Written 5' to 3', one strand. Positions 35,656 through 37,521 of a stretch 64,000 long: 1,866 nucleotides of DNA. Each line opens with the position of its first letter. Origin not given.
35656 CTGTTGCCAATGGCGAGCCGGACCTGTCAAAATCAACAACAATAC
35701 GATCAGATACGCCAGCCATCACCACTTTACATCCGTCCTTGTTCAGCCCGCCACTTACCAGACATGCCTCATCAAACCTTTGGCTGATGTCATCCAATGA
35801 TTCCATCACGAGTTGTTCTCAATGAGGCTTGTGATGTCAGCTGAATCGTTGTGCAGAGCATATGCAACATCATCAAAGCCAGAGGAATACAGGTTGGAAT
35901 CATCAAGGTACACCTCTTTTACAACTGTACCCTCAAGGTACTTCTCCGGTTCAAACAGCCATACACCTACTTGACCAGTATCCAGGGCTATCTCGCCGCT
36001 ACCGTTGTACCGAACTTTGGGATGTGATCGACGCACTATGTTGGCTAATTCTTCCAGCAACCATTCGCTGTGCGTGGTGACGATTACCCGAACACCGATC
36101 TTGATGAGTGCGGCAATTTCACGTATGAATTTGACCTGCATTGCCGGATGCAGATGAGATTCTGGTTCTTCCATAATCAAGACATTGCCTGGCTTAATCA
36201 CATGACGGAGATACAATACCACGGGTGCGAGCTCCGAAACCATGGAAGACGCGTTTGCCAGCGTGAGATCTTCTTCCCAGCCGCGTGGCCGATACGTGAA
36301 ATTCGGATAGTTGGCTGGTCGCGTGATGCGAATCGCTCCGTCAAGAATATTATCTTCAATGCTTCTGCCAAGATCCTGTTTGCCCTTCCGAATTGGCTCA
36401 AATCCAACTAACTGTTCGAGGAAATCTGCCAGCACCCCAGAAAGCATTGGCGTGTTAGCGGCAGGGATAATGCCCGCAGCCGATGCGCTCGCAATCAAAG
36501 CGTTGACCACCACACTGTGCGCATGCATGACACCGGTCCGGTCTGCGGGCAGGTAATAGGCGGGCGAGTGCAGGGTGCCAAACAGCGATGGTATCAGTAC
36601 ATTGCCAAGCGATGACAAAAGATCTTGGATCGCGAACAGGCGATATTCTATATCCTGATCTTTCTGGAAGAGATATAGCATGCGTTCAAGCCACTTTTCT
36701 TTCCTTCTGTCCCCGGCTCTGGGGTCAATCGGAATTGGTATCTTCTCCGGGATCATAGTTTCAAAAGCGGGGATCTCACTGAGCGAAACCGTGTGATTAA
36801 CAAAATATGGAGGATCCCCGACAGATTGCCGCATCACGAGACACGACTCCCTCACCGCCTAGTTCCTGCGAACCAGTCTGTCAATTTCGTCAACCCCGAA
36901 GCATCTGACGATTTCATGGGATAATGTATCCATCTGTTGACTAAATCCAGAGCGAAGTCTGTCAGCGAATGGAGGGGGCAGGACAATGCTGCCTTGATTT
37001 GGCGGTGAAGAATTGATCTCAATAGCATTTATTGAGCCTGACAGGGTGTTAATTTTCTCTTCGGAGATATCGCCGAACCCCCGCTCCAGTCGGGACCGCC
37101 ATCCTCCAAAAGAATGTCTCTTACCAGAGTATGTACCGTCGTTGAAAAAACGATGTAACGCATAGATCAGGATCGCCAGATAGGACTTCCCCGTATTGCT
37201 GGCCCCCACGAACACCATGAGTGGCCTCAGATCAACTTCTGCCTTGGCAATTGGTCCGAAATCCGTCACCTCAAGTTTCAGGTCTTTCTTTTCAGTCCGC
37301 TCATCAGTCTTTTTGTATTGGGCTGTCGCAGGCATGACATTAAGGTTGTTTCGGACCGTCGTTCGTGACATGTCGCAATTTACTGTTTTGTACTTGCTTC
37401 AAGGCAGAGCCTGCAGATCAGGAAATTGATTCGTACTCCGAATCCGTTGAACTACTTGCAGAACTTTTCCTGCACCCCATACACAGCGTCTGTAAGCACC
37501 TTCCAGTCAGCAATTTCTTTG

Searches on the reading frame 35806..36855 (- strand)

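Call 7: search_protein_families(library=pfam, proteins=[window:35806-36855:-], max_evalue=0.01)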
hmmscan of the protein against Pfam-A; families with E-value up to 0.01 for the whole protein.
window:35806-36855:- (349 aa): 2 families
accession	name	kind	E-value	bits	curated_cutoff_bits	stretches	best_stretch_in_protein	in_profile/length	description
PF13175.12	AAA_15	-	3.3e-13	50.4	32.1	1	184-266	291-373/374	AAA ATPase domain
PF13304.12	AAA_21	-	6.5e-12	46.6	27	1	169-264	220-300/304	AAA domain, putative AbiEii toxin, Type IV TA system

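Call 28: search_protein_families(library=padloc, proteins=[window:35806-36855:-], max_evalue=0.01)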
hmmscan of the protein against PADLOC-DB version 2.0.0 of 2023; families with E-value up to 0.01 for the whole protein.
window:35806-36855:- (349 aa): 97 families (the best 25 are shown)
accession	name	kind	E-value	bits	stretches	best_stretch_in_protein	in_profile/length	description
PDLC04033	PD-T4-4_A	-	6.5e-25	86.2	1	168-275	274-378/460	-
PDLC04664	PDC-M47A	-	2.5e-22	77.5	1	169-275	271-374/461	-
PDLC03878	NsnB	-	3.9e-16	57.8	1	185-302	200-304/345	-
PDLC04032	PD-T4-4_A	-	1.1e-14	52.3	1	197-278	321-402/474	-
PDLC02979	AriA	-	1.4e-14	52.7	1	184-266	290-372/373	-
PDLC02980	AriA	-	5.6e-12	44.2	1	170-264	218-300/304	-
PDLC00065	GajA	-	2e-10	38.1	1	224-268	335-388/670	AAA ATPase domain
PDLC04148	HEC-03B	-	1.3e-09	35.7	1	199-274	316-391/458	-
PDLC00091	GajA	-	1.3e-09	35.5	1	224-264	298-339/627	AAA ATPase domain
PDLC04214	HEC-02A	-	3.5e-09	34.4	1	217-279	232-294/338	-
PDLC00088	GajA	-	6.6e-09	34.1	1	221-270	32-91/372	AAA ATPase domain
PDLC00096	GajA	-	6.6e-09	33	1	224-266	290-336/630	AAA ATPase domain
PDLC00064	GajA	-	6.9e-09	33.2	1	225-266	130-172/464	AAA ATPase domain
PDLC00063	GajA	-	8.3e-09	32.6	1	224-269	346-402/679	AAA ATPase domain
PDLC00082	GajA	-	9.5e-09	32.2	1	224-266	374-417/694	AAA ATPase domain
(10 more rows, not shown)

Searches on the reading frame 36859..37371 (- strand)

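Call 7: search_protein_families(library=pfam, proteins=[window:36859-37371:-], max_evalue=0.01)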
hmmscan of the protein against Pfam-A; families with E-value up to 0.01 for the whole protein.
window:36859-37371:- (170 aa): 1 family
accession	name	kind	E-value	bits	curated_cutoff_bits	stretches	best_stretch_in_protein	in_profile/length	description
PF13175.12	AAA_15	-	8.1e-07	29.4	32.1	1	32-112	5-63/374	AAA ATPase domain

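Call 28: search_protein_families(library=padloc, proteins=[window:36859-37371:-], max_evalue=0.01)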
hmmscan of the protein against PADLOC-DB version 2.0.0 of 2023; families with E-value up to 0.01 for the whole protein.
window:36859-37371:- (170 aa): 14 families
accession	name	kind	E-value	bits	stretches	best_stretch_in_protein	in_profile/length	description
PDLC02979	AriA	-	4.3e-07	28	1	32-111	5-65/373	-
PDLC04033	PD-T4-4_A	-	2.5e-06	25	1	32-76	2-46/460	-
PDLC04710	PDC-M56A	-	1.5e-05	22.2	1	32-69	3-40/382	-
PDLC04664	PDC-M47A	-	0.0001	19.4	1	32-76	2-43/461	-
PDLC04214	HEC-02A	-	0.00024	18.5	1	32-77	4-50/338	-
PDLC04179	HEC-01A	-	0.00067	16.9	1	33-69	5-41/459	-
PDLC04178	HEC-01A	-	0.00084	16.5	1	33-64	12-43/399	-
PDLC04562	PDC-M29A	-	0.00096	16.5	1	32-72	3-49/410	-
PDLC04175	HEC-01A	-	0.0015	15.7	1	32-77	8-53/363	-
PDLC04183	HEC-01A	-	0.0015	15.7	1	28-65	3-40/402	-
PDLC04184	HEC-01A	-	0.0022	15.1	1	33-65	5-37/464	-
PDLC03878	NsnB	-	0.0043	14.9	1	32-74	4-46/345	-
PDLC04032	PD-T4-4_A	-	0.007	13.4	0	32-75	2-45/474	-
PDLC00086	GajA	-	0.0076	13.1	1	32-64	5-37/600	AAA ATPase domain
